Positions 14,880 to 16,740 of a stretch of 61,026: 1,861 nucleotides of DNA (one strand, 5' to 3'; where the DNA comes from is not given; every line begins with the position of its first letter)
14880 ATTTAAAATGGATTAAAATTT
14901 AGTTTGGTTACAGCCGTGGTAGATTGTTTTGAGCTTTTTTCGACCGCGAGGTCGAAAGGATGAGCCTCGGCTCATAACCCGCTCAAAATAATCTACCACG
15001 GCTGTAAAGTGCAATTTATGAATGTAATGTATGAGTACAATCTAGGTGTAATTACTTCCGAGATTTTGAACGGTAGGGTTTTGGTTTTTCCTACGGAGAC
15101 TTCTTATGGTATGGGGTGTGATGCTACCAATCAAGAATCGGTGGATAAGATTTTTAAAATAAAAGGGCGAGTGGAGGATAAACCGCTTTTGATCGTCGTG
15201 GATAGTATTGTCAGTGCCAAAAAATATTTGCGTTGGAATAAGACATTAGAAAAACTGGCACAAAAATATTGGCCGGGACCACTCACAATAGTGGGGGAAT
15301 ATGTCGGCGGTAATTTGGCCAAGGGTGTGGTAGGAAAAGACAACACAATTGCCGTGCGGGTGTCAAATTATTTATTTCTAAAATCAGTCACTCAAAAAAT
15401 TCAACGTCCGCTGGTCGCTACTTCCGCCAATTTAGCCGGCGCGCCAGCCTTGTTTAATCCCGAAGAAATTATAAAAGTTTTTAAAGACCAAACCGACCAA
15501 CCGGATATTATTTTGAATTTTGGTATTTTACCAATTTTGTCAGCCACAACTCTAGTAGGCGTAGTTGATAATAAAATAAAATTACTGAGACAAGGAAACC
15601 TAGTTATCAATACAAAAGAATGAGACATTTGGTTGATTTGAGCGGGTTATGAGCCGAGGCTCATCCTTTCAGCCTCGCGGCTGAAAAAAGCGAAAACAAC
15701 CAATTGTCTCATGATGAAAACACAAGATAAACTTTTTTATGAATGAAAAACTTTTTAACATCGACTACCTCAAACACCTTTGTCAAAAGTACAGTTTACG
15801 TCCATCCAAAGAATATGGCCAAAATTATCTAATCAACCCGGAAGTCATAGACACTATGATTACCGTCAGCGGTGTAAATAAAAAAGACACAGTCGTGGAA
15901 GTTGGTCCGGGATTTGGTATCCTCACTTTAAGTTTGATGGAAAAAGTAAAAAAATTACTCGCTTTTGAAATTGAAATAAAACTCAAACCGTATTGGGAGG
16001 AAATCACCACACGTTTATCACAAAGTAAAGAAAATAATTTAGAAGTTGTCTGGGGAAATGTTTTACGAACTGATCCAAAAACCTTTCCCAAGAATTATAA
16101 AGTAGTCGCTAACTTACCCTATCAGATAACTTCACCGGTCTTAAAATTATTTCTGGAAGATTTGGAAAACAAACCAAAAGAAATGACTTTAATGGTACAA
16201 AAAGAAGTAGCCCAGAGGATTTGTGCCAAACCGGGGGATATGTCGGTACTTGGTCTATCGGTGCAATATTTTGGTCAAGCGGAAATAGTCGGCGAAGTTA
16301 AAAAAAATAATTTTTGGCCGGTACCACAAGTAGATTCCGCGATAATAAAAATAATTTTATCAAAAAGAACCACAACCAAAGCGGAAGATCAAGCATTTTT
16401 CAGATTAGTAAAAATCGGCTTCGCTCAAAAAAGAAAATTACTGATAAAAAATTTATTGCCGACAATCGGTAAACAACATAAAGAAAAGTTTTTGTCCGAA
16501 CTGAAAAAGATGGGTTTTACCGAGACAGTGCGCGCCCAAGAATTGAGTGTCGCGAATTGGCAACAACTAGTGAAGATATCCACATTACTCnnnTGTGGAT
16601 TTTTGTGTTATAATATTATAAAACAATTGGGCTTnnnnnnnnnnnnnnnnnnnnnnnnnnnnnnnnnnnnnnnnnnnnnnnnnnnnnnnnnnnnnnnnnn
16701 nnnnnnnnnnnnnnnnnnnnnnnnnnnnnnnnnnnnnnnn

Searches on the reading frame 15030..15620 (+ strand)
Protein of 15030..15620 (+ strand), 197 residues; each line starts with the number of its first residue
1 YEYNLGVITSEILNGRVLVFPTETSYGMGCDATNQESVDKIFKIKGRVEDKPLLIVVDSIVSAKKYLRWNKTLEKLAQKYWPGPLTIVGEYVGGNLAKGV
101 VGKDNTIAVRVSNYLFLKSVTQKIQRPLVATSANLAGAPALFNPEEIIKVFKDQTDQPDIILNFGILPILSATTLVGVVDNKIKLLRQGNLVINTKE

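Call 28: find_homologous_proteins(query=window:15030-15620:+, max_evalue=1e-20)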
Query window:15030-15620:+ (197 aa): 807 proteins with E <= 1e-20 among 2226 candidates; the best 120 are listed.
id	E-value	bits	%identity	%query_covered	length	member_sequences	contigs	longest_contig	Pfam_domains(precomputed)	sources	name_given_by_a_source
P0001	8.3e-123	425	100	100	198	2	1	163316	PF01300.25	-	-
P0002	1.6e-95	336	77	98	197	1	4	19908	PF01300.25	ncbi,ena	-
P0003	5.6e-94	331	77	99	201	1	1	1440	PF01300.25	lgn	-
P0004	2.9e-92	325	77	97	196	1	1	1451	PF01300.25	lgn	-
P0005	4.2e-92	325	76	98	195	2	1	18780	PF01300.25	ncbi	-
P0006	8.3e-92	324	77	99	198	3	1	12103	PF01300.25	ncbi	-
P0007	1.2e-91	323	77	96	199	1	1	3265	PF01300.25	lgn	-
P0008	2.8e-91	322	78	95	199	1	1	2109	PF01300.25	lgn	-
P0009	2.9e-91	322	76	99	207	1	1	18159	PF01300.25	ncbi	-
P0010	5.2e-91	321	76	97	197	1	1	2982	PF01300.25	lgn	-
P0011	6.2e-91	321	73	97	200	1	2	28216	PF01300.25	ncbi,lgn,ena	-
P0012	1.2e-90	320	76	97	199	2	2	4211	PF01300.25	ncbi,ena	-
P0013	1.4e-90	320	74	98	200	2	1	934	PF01300.25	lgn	-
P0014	1.0e-89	317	75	98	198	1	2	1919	PF01300.25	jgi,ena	-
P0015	2.3e-89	316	74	98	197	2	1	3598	PF01300.25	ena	-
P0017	5.2e-89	315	73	99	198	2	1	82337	PF01300.25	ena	-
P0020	3.5e-84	299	70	97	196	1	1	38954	PF01300.25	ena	-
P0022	1.1e-82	294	71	97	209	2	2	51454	PF01300.25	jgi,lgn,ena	jgi:L-threonylcarbamoyladenylate synthase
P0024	5.9e-81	289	69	98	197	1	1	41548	PF01300.25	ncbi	-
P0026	2.9e-80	286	69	96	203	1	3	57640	PF01300.25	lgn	-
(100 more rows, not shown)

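Call 29: find_encoding_contigs(protein=P0017, flank=4000, max_places=2)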
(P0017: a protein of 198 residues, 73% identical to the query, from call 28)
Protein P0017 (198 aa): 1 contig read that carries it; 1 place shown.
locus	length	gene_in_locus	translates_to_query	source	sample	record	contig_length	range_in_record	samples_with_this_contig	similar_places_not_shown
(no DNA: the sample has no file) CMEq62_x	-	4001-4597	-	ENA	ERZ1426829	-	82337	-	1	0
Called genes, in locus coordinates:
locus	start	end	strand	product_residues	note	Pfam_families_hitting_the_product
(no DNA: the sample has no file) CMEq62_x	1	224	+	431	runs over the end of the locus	PF04932:Wzy_C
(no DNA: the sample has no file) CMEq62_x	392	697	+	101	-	PF00166:Cpn10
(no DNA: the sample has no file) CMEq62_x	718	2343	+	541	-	PF00118:Cpn60_TCP1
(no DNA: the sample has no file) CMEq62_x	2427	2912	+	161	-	PF06695:Sm_multidrug_ex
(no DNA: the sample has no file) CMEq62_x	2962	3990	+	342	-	PF03462:PCRF, PF00472:RF-1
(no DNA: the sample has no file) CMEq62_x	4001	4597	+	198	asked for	PF01300:Sua5_yciO_yrdC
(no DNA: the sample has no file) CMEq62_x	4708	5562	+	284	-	PF00398:RrnaAD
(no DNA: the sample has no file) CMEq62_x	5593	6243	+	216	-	PF18884:TSP3_bac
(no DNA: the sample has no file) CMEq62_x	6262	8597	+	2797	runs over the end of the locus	-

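Call 30: find_encoding_contigs(protein=P0020, flank=4000, max_places=2)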
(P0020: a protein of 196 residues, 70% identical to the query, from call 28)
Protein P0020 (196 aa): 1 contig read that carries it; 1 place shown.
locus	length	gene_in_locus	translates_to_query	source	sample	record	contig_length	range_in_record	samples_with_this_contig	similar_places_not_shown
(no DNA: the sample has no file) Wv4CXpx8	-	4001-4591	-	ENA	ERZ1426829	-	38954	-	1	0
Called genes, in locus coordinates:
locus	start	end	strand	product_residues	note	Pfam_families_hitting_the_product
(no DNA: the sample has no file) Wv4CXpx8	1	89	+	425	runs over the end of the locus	PF04932:Wzy_C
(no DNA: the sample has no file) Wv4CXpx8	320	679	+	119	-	PF00166:Cpn10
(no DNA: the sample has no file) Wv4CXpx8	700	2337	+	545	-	PF00118:Cpn60_TCP1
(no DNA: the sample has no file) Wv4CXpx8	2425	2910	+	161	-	PF06695:Sm_multidrug_ex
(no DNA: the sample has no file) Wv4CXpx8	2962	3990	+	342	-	PF03462:PCRF, PF00472:RF-1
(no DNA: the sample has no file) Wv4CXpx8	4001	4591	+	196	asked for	PF01300:Sua5_yciO_yrdC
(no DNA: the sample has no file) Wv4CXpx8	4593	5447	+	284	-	PF00398:RrnaAD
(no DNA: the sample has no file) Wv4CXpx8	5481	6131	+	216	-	PF18884:TSP3_bac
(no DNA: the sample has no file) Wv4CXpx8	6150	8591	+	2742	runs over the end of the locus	-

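Call 31: find_encoding_contigs(protein=P0022, flank=4000, max_places=2)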
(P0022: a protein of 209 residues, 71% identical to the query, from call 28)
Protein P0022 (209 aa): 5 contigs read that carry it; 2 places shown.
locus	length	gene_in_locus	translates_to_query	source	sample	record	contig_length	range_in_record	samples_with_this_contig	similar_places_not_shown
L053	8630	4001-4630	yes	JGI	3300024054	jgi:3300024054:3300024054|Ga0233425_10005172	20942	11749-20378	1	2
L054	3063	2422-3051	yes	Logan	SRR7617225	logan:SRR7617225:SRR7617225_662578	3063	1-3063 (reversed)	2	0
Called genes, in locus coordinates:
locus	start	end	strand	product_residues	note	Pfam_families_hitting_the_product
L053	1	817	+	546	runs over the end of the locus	PF00118:Cpn60_TCP1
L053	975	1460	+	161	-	PF06695:Sm_multidrug_ex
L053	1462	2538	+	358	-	PF03462:PCRF, PF00472:RF-1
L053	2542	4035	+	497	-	PF00391:PEP-utilizers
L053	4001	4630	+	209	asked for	PF01300:Sua5_yciO_yrdC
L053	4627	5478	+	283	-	PF00398:RrnaAD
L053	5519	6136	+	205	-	PF18884:TSP3_bac (weak)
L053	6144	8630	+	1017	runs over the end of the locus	?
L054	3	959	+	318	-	?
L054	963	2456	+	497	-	PF00391:PEP-utilizers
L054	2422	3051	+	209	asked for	PF01300:Sua5_yciO_yrdC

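Call 32: find_encoding_contigs(protein=P0024, flank=5000, max_places=1)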
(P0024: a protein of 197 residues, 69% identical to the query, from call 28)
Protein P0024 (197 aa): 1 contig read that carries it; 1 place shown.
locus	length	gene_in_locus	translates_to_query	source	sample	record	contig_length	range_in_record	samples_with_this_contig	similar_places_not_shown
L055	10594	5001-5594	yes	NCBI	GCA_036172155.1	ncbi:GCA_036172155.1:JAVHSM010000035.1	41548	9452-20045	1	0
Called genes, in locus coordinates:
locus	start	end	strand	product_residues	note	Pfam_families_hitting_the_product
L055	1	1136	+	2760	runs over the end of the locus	PF07705:CARDB, PF20148:DUF6531, PF05593:RHS_repeat, PF25023:TEN_YD-shell, PF05593:RHS_repeat (weak), PF25023:TEN_YD-shell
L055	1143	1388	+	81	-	-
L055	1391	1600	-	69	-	-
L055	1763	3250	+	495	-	PF11949:DUF3466 (faint)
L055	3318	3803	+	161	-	PF06695:Sm_multidrug_ex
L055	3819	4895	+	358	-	PF03462:PCRF, PF00472:RF-1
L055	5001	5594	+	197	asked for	PF01300:Sua5_yciO_yrdC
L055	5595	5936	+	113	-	PF01541:GIY-YIG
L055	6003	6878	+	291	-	PF00398:RrnaAD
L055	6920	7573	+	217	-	PF18884:TSP3_bac (faint)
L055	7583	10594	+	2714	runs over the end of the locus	-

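Call 33: find_encoding_contigs(protein=P0005, flank=5000, max_places=1)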
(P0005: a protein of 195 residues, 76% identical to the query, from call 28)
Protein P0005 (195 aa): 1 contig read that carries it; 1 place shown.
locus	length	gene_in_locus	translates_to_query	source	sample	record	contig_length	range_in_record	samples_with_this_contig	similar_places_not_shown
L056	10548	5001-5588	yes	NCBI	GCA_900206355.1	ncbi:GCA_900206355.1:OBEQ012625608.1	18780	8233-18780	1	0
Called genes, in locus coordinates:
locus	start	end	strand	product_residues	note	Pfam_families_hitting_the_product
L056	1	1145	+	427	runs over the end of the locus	PF04932:Wzy_C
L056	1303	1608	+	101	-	PF00166:Cpn10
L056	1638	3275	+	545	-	PF00118:Cpn60_TCP1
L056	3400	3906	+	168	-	PF06695:Sm_multidrug_ex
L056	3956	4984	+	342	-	PF03462:PCRF, PF00472:RF-1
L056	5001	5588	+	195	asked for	PF01300:Sua5_yciO_yrdC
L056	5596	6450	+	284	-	PF00398:RrnaAD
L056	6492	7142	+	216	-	-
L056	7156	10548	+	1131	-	?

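Call 34: find_encoding_contigs(protein=P0026, flank=5000, max_places=1)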
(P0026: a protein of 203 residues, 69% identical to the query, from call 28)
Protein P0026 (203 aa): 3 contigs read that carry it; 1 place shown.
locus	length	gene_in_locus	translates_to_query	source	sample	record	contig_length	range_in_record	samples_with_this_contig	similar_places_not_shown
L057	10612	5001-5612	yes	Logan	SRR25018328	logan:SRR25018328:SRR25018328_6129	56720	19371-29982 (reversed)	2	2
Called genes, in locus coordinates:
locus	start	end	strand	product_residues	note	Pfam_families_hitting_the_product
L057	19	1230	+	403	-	-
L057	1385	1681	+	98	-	PF00166:Cpn10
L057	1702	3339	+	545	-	PF00118:Cpn60_TCP1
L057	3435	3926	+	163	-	PF06695:Sm_multidrug_ex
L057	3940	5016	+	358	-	PF03462:PCRF, PF00472:RF-1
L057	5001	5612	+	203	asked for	PF01300:Sua5_yciO_yrdC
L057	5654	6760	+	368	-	PF13200:DUF4015, PF14871:GHL6 (weak)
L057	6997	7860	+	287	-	PF00398:RrnaAD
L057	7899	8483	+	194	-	PF00578:AhpC-TSA, PF08534:Redoxin, PF10417:1-cysPrx_C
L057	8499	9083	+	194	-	PF02777:Sod_Fe_C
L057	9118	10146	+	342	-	PF09587:PGA_cap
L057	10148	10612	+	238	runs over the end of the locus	PF20772:TACO1_YebC_N, PF01709:Transcrip_reg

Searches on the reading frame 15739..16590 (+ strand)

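Call 85: search_protein_families(library=pfam, proteins=[window:15739-16590:+], max_evalue=0.001)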
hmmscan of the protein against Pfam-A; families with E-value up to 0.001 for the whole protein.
window:15739-16590:+ (284 aa): 1 family
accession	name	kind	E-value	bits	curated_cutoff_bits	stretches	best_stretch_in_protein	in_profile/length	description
PF00398.26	RrnaAD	-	4.5e-50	170.6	24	1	24-280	6-260/263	Ribosomal RNA adenine dimethylase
